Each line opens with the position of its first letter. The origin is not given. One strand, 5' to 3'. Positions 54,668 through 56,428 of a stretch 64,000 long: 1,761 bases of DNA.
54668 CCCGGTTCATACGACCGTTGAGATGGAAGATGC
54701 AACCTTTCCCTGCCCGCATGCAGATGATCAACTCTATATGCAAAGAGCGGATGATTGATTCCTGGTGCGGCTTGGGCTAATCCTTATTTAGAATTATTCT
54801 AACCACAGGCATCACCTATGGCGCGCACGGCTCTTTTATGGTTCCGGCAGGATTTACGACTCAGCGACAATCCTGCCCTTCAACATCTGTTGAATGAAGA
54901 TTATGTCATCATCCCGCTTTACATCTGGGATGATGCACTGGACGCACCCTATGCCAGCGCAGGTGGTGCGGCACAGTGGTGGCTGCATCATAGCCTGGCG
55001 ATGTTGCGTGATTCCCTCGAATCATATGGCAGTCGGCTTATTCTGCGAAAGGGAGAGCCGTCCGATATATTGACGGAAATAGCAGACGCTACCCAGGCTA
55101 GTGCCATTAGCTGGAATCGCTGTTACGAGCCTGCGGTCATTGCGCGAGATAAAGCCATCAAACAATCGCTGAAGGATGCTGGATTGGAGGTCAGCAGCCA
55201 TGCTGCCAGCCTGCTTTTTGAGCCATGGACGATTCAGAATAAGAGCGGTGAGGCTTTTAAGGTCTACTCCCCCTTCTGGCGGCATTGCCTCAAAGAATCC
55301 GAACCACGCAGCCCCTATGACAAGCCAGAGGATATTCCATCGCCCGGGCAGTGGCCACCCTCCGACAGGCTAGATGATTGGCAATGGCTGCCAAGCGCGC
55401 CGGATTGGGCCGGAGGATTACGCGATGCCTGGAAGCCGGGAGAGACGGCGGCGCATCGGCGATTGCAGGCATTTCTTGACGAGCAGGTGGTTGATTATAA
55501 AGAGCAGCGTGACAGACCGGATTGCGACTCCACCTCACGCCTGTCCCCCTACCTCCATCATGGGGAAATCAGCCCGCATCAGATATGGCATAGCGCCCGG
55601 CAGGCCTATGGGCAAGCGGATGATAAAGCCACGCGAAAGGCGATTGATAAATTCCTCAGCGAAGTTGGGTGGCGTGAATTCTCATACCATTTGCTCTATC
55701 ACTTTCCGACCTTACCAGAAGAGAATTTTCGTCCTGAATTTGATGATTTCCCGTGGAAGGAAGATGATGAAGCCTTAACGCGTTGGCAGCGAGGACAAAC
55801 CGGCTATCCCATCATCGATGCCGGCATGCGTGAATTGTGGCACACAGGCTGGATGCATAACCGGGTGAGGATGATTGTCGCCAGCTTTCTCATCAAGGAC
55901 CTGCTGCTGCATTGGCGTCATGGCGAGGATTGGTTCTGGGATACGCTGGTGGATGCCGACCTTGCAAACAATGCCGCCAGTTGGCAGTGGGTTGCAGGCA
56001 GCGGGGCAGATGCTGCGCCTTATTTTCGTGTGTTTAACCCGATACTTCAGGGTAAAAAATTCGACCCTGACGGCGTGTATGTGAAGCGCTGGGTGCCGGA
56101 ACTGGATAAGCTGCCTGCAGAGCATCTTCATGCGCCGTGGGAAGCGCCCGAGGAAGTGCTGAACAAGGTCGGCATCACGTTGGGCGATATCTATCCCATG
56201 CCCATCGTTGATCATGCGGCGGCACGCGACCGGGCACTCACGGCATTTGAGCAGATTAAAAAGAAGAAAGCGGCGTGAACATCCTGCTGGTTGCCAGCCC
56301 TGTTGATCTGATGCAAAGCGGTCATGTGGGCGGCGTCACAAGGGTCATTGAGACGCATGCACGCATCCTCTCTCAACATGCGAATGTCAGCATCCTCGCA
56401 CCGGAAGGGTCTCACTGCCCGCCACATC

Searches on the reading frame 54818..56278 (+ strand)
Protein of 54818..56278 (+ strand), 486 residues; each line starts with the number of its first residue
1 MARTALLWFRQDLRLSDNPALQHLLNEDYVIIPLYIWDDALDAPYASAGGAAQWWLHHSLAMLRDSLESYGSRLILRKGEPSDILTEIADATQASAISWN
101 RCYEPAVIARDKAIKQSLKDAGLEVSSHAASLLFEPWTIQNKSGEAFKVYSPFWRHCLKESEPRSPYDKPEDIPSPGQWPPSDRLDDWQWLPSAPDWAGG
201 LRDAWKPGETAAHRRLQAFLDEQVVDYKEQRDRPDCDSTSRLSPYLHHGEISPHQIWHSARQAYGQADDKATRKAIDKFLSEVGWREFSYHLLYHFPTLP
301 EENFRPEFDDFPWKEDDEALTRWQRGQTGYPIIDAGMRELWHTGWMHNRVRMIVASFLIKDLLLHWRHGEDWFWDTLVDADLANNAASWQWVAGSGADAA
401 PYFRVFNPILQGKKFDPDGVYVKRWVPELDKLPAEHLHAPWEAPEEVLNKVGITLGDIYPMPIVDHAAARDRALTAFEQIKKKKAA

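Call 79: search_protein_families(library=pfam, proteins=[window:54818-56278:+], max_evalue=0.0001)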
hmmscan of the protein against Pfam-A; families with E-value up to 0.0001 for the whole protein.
window:54818-56278:+ (486 aa): 2 families
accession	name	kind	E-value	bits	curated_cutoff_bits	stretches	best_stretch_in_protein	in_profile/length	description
PF03441.19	FAD_binding_7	-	1.9e-93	312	27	1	279-479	1-203/203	FAD binding domain of DNA photolyase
PF00875.24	DNA_photolyase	-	8.9e-49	166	26.6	1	6-166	2-161/164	DNA photolyase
